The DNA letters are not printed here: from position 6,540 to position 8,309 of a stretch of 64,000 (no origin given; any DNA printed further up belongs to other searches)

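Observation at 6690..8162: Stand-alone SecY-like translocon paralog fused to a DUF2007-like cytoplasmic domain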

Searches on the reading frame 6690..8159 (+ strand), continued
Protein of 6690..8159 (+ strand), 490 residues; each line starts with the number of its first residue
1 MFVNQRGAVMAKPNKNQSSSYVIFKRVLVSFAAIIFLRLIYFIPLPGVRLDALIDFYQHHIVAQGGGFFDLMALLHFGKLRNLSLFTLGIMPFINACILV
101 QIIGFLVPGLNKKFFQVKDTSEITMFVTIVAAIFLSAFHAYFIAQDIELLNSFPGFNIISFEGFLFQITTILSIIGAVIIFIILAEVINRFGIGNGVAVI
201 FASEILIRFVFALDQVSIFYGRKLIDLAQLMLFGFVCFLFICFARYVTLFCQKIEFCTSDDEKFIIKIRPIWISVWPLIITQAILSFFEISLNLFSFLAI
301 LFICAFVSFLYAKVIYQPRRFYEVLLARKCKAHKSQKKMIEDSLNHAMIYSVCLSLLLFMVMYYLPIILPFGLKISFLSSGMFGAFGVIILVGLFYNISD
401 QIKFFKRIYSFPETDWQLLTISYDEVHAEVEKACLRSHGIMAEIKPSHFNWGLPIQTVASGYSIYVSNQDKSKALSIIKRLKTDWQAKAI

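Call 60: list_cluster_members(proteins=[P0001, P0012, P0027, P0030, P0024, P0022, P0020, P0007, P0004, P0017])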
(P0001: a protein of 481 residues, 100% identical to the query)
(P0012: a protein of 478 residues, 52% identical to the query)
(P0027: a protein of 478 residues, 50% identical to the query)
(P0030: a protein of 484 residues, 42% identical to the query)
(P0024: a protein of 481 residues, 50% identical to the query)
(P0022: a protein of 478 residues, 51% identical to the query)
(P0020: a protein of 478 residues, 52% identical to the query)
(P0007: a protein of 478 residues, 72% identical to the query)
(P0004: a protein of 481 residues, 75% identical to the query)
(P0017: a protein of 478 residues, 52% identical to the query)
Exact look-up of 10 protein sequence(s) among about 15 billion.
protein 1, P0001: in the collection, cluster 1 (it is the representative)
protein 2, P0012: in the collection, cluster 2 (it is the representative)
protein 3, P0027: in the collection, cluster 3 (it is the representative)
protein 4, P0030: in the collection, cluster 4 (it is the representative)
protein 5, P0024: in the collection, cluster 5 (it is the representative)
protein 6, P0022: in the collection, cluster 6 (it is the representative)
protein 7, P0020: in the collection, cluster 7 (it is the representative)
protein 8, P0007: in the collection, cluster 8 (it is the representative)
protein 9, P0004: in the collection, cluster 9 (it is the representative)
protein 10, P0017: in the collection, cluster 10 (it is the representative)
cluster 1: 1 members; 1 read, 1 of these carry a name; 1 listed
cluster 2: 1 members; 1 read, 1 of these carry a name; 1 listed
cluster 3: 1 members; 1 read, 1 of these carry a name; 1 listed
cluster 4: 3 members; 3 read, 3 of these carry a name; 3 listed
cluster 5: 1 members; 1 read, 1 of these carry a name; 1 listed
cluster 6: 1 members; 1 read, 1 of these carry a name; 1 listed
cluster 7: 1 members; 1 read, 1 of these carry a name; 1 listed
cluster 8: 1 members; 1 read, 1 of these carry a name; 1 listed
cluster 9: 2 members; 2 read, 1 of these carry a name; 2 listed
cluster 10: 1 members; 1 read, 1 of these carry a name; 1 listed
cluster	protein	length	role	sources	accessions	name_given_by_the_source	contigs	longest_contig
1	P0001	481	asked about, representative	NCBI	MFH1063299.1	MAG: hypothetical protein V1747_10535 [Candidatus Omnitrophota bacterium]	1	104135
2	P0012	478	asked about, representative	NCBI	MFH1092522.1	MAG: hypothetical protein V1739_00030 [Candidatus Omnitrophota bacterium]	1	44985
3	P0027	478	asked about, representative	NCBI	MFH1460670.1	MAG: hypothetical protein ABIG64_09930 [Candidatus Omnitrophota bacterium]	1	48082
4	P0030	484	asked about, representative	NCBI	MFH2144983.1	MAG: hypothetical protein ABII75_03030 [Candidatus Omnitrophota bacterium]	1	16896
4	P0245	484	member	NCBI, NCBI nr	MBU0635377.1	MAG: hypothetical protein KKA52_10030 [Candidatus Omnitrophica bacterium] | hypothetical protein [Candidatus Omnitrophota bacterium]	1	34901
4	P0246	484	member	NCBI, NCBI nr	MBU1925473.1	MAG: hypothetical protein KKB82_06095 [Candidatus Omnitrophica bacterium] | hypothetical protein [Candidatus Omnitrophota bacterium]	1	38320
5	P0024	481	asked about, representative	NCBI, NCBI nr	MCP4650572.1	MAG: hypothetical protein GY853_10910 [PVC group bacterium] | hypothetical protein [PVC group bacterium]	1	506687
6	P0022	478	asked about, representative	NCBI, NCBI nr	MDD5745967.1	MAG: hypothetical protein PHO30_01755 [Candidatus Omnitrophica bacterium] | hypothetical protein [Candidatus Omnitrophota bacterium]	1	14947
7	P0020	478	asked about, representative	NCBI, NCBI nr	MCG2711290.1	MAG: hypothetical protein L6416_03065 [Candidatus Omnitrophica bacterium] | hypothetical protein [Candidatus Omnitrophota bacterium]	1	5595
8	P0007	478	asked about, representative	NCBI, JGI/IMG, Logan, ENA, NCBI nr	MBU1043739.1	MAG: hypothetical protein KJ915_04990 [Candidatus Omnitrophica bacterium] | hypothetical protein [Candidatus Omnitrophota bacterium]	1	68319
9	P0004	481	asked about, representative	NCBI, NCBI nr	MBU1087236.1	MAG: hypothetical protein KKD05_06935 [Candidatus Omnitrophica bacterium] | hypothetical protein [Candidatus Omnitrophota bacterium]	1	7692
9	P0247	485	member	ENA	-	-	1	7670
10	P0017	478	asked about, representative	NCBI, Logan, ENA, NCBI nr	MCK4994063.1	MAG: preprotein translocase subunit SecY [Candidatus Omnitrophica bacterium] | preprotein translocase subunit SecY [Candidatus Omnitrophota bacterium]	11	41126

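Call 61: list_cluster_members(proteins=[P0047, P0092, P0111, P0061, P0088, P0098, P0056, P0130, P0105, P0151])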
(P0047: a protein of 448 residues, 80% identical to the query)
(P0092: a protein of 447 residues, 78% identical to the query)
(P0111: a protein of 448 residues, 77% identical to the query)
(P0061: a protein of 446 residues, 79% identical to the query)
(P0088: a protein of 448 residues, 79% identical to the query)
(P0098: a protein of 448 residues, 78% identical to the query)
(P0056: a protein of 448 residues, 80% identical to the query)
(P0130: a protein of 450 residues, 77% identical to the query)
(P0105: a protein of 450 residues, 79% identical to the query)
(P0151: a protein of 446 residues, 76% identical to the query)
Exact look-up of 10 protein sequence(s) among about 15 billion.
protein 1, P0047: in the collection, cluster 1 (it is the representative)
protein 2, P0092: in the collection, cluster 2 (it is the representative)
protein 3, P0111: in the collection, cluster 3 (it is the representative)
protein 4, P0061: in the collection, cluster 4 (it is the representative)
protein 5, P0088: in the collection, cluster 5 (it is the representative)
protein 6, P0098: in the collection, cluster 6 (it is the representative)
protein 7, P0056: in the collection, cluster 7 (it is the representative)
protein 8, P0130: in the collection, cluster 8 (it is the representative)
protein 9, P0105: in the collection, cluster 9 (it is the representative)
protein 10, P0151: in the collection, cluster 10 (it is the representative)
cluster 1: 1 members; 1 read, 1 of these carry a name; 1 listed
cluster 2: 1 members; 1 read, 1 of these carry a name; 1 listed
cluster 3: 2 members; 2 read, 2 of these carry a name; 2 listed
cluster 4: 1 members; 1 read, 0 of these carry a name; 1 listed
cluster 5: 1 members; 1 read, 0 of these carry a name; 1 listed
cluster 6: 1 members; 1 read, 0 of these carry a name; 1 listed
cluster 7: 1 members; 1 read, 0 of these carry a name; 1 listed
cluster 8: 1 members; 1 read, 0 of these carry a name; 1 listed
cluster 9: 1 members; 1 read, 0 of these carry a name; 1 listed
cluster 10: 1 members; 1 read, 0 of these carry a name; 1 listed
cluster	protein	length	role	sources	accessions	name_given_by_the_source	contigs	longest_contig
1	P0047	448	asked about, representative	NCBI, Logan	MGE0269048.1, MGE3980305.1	MAG: preprotein translocase subunit SecY [Candidatus Omnitrophota bacterium]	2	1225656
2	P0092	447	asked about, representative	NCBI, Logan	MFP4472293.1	MAG: preprotein translocase subunit SecY [Candidatus Omnitrophota bacterium]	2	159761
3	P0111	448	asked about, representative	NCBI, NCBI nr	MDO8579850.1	MAG: preprotein translocase subunit SecY [Candidatus Omnitrophota bacterium] | preprotein translocase subunit SecY [Candidatus Omnitrophota bacterium]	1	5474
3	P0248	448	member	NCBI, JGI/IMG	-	preprotein translocase subunit SecY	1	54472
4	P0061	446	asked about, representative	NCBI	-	-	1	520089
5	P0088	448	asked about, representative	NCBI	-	-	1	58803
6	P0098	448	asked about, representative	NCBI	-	-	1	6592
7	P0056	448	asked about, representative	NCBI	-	-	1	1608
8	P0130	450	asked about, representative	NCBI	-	-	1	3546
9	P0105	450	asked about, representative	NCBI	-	-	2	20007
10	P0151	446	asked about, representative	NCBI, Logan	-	-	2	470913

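Call 62: find_encoding_contigs(protein=P0116, flank=2000, max_places=10)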
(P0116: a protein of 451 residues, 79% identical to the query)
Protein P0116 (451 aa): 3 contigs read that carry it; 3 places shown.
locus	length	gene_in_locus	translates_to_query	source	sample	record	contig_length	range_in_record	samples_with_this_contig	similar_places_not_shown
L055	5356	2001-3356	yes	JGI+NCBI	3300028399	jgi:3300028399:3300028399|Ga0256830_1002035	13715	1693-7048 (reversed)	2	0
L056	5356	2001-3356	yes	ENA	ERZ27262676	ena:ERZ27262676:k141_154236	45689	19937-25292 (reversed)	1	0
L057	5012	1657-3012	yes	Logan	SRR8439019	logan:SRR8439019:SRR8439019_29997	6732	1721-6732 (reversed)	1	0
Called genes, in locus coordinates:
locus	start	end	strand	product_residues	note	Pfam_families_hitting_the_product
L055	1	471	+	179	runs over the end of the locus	PF00347:Ribosomal_L6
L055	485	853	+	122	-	PF00861:Ribosomal_L18p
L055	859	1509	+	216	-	PF00333:Ribosomal_S5, PF03719:Ribosomal_S5_C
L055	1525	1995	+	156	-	PF00828:Ribosomal_L27A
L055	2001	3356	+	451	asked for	PF00344:SecY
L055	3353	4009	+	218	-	PF00406:ADK, PF13207:AAA_17, PF13238:AAA_18, PF13671:AAA_33, PF05191:ADK_lid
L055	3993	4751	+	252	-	PF00557:Peptidase_M24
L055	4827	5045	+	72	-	PF01176:eIF-1a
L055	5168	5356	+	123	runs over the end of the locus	PF00416:Ribosomal_S13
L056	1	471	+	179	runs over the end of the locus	PF00347:Ribosomal_L6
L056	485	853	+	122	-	PF00861:Ribosomal_L18p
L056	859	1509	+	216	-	PF00333:Ribosomal_S5, PF03719:Ribosomal_S5_C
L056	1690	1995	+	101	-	PF00828:Ribosomal_L27A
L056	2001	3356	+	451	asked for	PF00344:SecY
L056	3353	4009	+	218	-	PF00406:ADK, PF13207:AAA_17, PF13238:AAA_18, PF13671:AAA_33, PF05191:ADK_lid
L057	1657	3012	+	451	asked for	PF00344:SecY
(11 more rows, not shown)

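Call 63: find_encoding_contigs(protein=P0061, flank=2000, max_places=5)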
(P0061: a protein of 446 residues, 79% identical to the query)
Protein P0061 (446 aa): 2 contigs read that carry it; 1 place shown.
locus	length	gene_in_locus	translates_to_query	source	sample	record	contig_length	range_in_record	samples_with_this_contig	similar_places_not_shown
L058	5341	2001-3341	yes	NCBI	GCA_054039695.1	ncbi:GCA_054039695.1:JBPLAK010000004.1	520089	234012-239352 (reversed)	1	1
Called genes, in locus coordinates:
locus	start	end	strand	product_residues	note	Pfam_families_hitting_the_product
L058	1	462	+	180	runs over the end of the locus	PF00347:Ribosomal_L6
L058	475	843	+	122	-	PF00861:Ribosomal_L18p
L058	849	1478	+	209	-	PF00333:Ribosomal_S5, PF03719:Ribosomal_S5_C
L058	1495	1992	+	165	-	PF00828:Ribosomal_L27A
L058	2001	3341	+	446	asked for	PF00344:SecY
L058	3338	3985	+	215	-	PF00406:ADK, PF13207:AAA_17, PF13238:AAA_18 (weak), PF13671:AAA_33, PF05191:ADK_lid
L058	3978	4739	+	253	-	PF00557:Peptidase_M24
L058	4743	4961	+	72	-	PF01176:eIF-1a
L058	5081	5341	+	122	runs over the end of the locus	PF00416:Ribosomal_S13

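Call 81: find_encoding_contigs(protein=P0142, flank=1000, max_places=10)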
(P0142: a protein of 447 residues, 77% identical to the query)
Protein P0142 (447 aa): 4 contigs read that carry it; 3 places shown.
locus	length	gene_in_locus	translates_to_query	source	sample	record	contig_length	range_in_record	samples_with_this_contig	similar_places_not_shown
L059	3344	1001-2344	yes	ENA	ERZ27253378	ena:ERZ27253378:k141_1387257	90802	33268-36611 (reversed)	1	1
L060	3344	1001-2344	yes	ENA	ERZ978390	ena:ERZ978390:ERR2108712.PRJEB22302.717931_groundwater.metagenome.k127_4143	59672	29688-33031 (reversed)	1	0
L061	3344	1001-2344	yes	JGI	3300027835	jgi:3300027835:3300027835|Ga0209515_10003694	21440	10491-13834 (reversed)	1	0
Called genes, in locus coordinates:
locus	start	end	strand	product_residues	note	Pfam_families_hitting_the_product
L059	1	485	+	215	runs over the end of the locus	PF00333:Ribosomal_S5, PF03719:Ribosomal_S5_C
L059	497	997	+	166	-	PF00828:Ribosomal_L27A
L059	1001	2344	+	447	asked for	PF00344:SecY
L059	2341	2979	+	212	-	PF00406:ADK, PF13207:AAA_17, PF13238:AAA_18 (weak), PF05191:ADK_lid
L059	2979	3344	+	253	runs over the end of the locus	PF00557:Peptidase_M24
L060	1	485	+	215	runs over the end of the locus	PF00333:Ribosomal_S5, PF03719:Ribosomal_S5_C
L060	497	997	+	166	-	PF00828:Ribosomal_L27A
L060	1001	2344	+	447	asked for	PF00344:SecY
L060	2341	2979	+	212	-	PF00406:ADK, PF13207:AAA_17, PF13238:AAA_18 (weak), PF05191:ADK_lid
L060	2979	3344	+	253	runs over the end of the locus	PF00557:Peptidase_M24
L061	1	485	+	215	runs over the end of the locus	PF00333:Ribosomal_S5, PF03719:Ribosomal_S5_C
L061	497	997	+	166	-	PF00828:Ribosomal_L27A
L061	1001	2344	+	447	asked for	PF00344:SecY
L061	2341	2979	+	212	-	PF00406:ADK, PF13207:AAA_17, PF13238:AAA_18 (weak), PF05191:ADK_lid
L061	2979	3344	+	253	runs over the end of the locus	PF00557:Peptidase_M24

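Call 82: find_encoding_contigs(protein=P0050, flank=1000, max_places=10)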
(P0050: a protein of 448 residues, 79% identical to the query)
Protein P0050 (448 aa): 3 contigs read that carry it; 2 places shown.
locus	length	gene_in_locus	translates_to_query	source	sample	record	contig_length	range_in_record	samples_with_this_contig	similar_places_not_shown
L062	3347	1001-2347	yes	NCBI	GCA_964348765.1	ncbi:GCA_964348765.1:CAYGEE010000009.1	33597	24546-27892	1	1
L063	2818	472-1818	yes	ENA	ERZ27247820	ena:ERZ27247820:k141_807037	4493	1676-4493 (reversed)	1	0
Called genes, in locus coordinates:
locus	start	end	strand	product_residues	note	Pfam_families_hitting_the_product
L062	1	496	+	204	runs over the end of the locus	PF00333:Ribosomal_S5, PF03719:Ribosomal_S5_C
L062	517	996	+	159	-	PF00828:Ribosomal_L27A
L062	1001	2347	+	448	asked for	PF00344:SecY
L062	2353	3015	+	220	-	PF00406:ADK, PF13207:AAA_17, PF05191:ADK_lid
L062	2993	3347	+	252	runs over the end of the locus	PF00557:Peptidase_M24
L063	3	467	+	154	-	?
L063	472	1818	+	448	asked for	PF00344:SecY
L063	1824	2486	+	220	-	PF00406:ADK, PF13207:AAA_17, PF05191:ADK_lid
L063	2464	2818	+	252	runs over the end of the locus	PF00557:Peptidase_M24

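Call 83: find_encoding_contigs(protein=P0059, flank=1000, max_places=10)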
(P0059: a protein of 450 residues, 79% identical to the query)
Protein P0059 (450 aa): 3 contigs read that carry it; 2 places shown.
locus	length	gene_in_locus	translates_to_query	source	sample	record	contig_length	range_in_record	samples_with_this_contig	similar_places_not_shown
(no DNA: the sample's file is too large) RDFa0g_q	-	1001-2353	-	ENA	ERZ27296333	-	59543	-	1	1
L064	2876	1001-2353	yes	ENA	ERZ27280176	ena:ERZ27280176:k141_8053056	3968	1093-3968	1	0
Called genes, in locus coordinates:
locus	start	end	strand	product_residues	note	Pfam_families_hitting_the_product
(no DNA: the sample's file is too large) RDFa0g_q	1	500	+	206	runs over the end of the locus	PF00333:Ribosomal_S5, PF03719:Ribosomal_S5_C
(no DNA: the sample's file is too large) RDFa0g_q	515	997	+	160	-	PF00828:Ribosomal_L27A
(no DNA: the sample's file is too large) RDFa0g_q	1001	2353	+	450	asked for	PF00344:SecY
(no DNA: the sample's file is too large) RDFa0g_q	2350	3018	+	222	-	PF00406:ADK, PF13207:AAA_17, PF13238:AAA_18 (weak), PF05191:ADK_lid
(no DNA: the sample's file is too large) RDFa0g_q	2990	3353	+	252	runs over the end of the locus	PF00557:Peptidase_M24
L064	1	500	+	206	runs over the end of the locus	PF00333:Ribosomal_S5, PF03719:Ribosomal_S5_C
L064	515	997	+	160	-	PF00828:Ribosomal_L27A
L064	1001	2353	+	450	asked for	PF00344:SecY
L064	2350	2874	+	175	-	?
